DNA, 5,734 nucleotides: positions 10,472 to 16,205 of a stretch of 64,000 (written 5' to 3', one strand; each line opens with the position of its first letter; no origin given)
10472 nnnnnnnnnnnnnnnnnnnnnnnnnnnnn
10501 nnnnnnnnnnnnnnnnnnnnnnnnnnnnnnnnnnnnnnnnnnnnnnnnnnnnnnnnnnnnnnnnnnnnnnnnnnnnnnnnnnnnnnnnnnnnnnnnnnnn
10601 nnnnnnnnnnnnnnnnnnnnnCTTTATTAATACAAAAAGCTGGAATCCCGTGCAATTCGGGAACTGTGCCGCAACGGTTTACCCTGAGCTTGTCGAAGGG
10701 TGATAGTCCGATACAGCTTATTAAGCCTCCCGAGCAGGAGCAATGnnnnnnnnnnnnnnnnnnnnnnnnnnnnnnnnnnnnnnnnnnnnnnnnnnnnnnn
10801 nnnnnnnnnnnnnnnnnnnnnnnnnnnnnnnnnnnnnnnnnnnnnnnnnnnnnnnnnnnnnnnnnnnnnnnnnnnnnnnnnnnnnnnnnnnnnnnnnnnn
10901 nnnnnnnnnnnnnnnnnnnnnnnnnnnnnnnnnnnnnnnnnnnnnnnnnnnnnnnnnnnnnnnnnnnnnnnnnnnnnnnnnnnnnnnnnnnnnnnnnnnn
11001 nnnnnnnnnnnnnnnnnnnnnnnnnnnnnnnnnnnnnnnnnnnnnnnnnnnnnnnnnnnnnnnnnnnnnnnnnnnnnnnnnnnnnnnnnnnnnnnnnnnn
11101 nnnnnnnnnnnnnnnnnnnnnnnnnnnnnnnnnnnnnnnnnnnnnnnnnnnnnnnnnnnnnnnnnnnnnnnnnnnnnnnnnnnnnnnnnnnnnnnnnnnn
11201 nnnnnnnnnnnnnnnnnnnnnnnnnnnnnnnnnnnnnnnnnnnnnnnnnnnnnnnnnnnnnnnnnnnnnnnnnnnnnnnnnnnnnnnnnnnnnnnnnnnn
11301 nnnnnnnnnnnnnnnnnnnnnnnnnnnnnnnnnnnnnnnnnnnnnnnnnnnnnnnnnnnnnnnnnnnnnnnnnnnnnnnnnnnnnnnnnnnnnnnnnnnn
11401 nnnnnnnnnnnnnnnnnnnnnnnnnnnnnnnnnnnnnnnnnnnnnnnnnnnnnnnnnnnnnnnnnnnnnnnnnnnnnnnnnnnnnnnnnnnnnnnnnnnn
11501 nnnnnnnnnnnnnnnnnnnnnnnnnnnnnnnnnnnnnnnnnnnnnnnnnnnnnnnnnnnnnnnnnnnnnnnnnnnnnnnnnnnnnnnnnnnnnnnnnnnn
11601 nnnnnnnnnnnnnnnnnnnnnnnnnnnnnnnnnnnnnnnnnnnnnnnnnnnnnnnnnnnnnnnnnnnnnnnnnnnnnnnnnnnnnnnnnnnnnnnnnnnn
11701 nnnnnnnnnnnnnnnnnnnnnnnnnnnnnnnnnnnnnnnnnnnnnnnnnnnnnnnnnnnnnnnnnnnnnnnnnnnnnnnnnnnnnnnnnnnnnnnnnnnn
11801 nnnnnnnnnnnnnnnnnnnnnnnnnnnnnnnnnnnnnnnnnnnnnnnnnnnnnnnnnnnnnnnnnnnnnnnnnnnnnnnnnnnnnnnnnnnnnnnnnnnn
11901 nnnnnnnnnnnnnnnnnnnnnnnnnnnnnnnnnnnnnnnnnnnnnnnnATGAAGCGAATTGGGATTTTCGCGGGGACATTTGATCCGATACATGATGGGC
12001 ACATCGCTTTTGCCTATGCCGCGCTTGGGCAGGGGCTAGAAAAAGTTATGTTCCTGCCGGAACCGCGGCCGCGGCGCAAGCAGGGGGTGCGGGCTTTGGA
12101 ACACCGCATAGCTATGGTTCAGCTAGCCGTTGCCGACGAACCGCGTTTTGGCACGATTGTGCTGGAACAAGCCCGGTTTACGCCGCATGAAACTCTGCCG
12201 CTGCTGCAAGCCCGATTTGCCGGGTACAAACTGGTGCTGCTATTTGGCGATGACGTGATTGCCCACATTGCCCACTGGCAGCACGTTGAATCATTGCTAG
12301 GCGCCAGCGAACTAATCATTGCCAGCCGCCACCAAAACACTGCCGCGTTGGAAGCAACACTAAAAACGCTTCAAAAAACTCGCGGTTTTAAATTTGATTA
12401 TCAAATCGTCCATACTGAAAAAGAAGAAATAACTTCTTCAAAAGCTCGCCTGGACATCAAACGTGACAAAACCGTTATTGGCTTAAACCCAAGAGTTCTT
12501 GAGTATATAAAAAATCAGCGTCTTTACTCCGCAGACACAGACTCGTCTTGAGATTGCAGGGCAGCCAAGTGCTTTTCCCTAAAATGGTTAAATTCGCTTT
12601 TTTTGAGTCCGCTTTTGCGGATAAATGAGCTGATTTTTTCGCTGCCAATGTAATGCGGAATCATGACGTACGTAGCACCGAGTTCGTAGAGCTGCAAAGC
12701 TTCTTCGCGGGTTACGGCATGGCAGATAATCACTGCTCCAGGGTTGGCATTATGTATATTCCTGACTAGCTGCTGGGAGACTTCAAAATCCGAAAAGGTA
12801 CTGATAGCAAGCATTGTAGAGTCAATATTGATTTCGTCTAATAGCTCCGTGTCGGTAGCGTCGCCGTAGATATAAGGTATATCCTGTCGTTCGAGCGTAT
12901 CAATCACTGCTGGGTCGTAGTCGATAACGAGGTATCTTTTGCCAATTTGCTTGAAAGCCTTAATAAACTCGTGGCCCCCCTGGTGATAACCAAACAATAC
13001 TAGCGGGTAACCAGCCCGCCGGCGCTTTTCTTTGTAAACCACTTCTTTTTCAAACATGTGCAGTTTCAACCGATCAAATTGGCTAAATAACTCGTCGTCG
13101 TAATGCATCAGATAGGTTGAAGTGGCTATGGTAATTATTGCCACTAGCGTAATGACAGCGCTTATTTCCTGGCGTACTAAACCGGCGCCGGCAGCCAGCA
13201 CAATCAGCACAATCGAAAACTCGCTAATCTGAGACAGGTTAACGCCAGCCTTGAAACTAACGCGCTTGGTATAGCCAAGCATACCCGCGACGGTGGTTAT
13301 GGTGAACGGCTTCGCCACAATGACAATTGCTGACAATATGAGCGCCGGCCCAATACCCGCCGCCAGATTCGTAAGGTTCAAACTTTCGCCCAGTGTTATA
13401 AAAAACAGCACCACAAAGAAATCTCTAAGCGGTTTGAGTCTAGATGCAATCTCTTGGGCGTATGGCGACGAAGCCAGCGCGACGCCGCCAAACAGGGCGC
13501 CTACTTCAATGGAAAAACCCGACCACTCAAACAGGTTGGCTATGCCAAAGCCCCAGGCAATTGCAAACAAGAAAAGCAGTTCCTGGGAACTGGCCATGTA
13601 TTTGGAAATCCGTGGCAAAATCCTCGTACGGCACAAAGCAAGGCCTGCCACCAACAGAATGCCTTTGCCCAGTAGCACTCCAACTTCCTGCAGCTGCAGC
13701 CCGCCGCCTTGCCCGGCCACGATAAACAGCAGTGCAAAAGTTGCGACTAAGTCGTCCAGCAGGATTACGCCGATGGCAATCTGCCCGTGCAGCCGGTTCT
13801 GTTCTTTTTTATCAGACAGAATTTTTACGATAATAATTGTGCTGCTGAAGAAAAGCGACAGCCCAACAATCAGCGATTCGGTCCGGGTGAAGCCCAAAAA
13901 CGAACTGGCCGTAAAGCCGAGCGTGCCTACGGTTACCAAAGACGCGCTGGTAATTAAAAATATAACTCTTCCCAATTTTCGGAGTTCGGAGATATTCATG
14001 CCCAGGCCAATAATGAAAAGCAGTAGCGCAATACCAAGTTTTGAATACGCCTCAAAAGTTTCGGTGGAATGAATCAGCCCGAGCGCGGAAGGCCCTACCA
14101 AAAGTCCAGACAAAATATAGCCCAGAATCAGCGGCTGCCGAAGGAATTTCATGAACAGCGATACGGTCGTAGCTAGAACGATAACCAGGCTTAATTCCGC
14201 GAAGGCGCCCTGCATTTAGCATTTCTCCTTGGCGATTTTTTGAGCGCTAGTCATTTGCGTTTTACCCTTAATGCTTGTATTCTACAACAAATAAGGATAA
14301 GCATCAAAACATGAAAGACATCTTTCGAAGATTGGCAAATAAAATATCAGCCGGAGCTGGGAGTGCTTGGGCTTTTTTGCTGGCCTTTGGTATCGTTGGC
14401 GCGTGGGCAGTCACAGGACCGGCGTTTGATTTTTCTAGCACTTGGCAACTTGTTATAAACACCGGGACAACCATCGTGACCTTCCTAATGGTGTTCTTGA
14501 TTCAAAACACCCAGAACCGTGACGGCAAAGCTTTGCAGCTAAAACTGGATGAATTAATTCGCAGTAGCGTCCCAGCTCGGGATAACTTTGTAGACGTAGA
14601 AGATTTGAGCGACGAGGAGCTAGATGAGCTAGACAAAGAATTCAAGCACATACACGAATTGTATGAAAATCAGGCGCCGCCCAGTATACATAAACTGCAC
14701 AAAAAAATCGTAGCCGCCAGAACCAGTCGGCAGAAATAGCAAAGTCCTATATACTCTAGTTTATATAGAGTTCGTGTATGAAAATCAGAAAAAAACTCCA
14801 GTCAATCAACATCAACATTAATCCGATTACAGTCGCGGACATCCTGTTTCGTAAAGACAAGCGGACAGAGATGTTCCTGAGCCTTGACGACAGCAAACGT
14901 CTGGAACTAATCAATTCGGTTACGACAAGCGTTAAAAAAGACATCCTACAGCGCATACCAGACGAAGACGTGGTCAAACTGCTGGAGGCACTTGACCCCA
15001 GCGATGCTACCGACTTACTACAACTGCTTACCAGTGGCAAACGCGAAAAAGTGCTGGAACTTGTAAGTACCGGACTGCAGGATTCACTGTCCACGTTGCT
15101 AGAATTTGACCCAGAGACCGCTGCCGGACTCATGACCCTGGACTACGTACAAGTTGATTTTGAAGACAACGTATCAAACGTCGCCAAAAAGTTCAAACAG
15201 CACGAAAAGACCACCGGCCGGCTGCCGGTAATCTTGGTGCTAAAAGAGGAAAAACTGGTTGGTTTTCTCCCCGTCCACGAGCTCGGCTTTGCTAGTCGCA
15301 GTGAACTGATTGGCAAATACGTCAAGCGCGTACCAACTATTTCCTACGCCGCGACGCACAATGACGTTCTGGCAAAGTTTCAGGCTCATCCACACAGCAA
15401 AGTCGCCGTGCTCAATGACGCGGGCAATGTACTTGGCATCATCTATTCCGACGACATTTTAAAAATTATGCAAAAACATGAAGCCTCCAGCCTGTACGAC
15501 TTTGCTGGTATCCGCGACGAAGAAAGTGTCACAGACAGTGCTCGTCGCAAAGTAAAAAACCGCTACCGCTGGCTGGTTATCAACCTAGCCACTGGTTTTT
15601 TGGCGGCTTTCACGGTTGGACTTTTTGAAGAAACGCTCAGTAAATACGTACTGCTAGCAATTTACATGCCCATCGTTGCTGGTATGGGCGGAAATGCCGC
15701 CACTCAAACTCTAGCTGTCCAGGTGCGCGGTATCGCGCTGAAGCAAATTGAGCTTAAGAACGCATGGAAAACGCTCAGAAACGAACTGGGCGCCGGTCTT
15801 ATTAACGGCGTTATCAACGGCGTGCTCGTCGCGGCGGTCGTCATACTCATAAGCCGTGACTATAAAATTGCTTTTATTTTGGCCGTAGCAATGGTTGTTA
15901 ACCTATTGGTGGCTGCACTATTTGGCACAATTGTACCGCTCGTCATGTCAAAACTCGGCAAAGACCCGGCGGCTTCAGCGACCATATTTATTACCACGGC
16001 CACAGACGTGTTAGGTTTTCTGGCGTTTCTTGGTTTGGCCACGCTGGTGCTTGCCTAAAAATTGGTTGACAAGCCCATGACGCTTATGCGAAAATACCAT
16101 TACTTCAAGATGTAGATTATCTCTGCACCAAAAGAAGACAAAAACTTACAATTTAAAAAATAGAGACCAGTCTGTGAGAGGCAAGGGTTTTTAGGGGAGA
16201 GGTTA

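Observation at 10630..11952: Candidate cobalamin riboswitch controlling an ORFan with a zinc-ribbon tail (and possibly nadD)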

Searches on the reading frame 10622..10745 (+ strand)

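Call 84: search_protein_families(library=pfam, proteins=[L161:1754-2770:+, L164:1263-1982:+, L165:400-927:+], max_evalue=0.0001)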
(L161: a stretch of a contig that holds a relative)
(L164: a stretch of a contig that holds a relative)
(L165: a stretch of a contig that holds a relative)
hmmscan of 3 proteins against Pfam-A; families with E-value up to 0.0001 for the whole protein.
L161:1754-2770:+ (339 aa): 1 family
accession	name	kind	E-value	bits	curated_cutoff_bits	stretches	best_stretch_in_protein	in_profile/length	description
PF01903.22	CbiX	-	5.5e-58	194.3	22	2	168-271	1-105/106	CbiX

L164:1263-1982:+ (240 aa): 0 families

L165:400-927:+ (176 aa): 1 family
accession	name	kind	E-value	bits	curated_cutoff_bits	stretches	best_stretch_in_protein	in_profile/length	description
PF20221.3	DUF6580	-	1.5e-52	178.5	27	1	9-165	6-157/162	Family of unknown function (DUF6580)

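Call 85: search_protein_families(library=pfam, proteins=[L165:1568-2125:+, L175:831-1721:-, L190:3346-4443:+, L191:328-1062:+], max_evalue=0.0001)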
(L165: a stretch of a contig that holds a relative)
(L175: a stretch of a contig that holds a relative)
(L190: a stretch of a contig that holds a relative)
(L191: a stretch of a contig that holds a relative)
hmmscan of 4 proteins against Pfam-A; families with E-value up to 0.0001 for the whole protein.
L165:1568-2125:+ (186 aa): 0 families

L175:831-1721:- (297 aa): 0 families

L190:3346-4443:+ (366 aa): 1 family
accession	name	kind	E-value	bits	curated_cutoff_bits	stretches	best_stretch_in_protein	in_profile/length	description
PF01497.23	Peripla_BP_2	-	8.1e-26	91.3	27.5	1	112-345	2-232/235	Periplasmic binding protein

L191:328-1062:+ (245 aa): 0 families

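Call 95: search_solved_structures(query=L165:400-927:+, max_evalue=1)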
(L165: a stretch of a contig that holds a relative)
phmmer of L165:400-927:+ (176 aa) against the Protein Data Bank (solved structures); distinct sequences matched with E-value up to 1: 1.
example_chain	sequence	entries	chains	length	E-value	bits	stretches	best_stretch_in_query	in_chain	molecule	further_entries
6ko5_A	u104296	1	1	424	0.067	16.5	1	44-131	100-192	Chimera of Soluble cytochrome b562 and Growth hormone secretagogue receptor type 1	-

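Call 100: search_protein_families(library=pfam, proteins=[L171:763-1242:+, L177:4066-4467:+, L182:240-860:+], max_evalue=0.001)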
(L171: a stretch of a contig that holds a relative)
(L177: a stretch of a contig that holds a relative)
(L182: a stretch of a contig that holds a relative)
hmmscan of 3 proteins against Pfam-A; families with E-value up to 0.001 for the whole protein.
L171:763-1242:+ (160 aa): 1 family
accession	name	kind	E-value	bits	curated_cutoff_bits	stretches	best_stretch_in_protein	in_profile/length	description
PF14478.12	DUF4430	-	7.7e-16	58.7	23.8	1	89-157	1-71/72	Domain of unknown function (DUF4430)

L177:4066-4467:+ (134 aa): 1 family
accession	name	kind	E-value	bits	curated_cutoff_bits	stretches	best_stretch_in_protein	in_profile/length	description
PF14478.12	DUF4430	-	2.4e-13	50.8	23.8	1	60-132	3-72/72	Domain of unknown function (DUF4430)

L182:240-860:+ (207 aa): 1 family
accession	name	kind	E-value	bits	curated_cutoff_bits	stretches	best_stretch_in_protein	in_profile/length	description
PF14478.12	DUF4430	-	5.1e-12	46.5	23.8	1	156-204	24-70/72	Domain of unknown function (DUF4430)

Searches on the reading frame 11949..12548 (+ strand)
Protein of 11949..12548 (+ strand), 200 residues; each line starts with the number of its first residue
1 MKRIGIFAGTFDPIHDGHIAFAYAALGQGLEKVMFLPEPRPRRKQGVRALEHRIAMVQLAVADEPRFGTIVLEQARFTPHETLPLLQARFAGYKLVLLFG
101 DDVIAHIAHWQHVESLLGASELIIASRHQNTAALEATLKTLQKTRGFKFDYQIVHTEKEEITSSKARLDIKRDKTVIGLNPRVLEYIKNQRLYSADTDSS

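Call 33: search_protein_families(library=pfam, proteins=[window:11949-12548:+], max_evalue=0.00001)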
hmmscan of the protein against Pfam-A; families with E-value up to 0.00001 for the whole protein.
window:11949-12548:+ (200 aa): 1 family
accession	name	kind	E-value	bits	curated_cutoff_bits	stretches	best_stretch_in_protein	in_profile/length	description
PF01467.32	CTP_transf_like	-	5.9e-17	62.5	21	1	6-167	1-131/133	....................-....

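Call 67: search_protein_families(library=ncbifam, proteins=[window:11949-12548:+], max_evalue=0.00001)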
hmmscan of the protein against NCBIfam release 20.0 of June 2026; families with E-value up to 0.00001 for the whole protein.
window:11949-12548:+ (200 aa): 11 families
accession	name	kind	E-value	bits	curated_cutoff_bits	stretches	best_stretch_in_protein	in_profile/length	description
TIGR00482.1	TIGR00482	equivalog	1.5e-30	106.7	112.45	1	6-193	1-194/194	nicotinate (nicotinamide) nucleotide adenylyltransferase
NF000840.1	PRK00071.1-3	equivalog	3e-28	98.6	150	1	1-195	5-200/201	nicotinate-nucleotide adenylyltransferase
NF005519.0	PRK07152.1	equivalog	5.9e-27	94.5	315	1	2-196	1-187/361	nicotinate-nucleotide adenylyltransferase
NF000839.0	PRK00071.1-1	equivalog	2.3e-23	83.2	187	1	5-195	9-217/219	nicotinate-nucleotide adenylyltransferase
NF000841.0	PRK00071.1-4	equivalog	1.9e-22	80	197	1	1-194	6-193/194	nicotinate-nucleotide adenylyltransferase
NF000842.0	PRK00071.2-1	equivalog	4.8e-16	58.9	167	1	2-196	2-187/191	nicotinate-nucleotide adenylyltransferase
NF005410.0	PRK06973.1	equivalog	5.2e-15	55.4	214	1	2-128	22-157/243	nicotinate-nucleotide adenylyltransferase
NF000843.0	PRK00071.2-2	equivalog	6.4e-15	55.2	240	1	2-131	12-145/212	nicotinate-nucleotide adenylyltransferase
NF000846.0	PRK00071.2-5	equivalog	6.8e-11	42.1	329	1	3-127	20-148/210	nicotinate-nucleotide adenylyltransferase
TIGR00125.1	cyt_tran_rel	domain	1.4e-10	41.2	27.7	1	4-65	1-64/65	adenylyltransferase/cytidyltransferase family protein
NF000845.0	PRK00071.2-4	equivalog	3.5e-10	39.6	210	1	4-133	10-143/197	nicotinate-nucleotide adenylyltransferase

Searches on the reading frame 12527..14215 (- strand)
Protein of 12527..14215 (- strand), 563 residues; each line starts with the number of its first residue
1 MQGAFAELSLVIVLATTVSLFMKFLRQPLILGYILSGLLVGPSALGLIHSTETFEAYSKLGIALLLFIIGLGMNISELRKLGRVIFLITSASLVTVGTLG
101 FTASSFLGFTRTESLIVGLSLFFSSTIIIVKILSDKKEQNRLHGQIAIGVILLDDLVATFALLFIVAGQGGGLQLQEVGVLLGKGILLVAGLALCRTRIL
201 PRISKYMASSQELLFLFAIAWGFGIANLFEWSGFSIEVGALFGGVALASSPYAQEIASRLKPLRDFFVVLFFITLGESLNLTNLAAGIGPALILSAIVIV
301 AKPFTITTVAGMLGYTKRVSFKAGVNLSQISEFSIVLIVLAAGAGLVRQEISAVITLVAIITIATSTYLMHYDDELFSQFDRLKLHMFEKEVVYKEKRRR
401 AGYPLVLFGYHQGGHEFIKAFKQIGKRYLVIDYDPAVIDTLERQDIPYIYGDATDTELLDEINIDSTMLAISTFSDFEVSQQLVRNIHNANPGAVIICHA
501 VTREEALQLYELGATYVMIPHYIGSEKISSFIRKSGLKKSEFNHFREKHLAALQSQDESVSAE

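Call 33: search_protein_families(library=pfam, proteins=[window:12527-14215:-], max_evalue=0.00001)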
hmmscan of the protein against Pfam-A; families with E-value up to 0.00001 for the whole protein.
window:12527-14215:- (563 aa): 2 families
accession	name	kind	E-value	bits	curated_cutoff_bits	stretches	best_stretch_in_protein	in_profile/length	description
PF00999.27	Na_H_Exchanger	-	5.2e-54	184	26.2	1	13-368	2-372/375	Sodium/hydrogen exchanger, transmembrane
PF02254.24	TrkA_N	-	1.5e-18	67.7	23.8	1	406-520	2-116/116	TrkA-N domain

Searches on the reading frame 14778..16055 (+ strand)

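Call 33: search_protein_families(library=pfam, proteins=[window:14778-16055:+], max_evalue=0.00001)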
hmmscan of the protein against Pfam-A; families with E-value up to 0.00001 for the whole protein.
window:14778-16055:+ (426 aa): 3 families
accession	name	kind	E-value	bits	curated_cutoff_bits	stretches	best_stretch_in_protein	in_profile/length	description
PF01769.21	MgtE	-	5.1e-33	114.4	27.6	1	297-420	1-125/125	Divalent cation transporter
PF00571.33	CBS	-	4.4e-13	49.8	24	0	183-231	7-55/57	CBS domain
PF03448.22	MgtE_N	-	1.2e-11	45.5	25.9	1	20-112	7-101/102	MgtE intracellular N domain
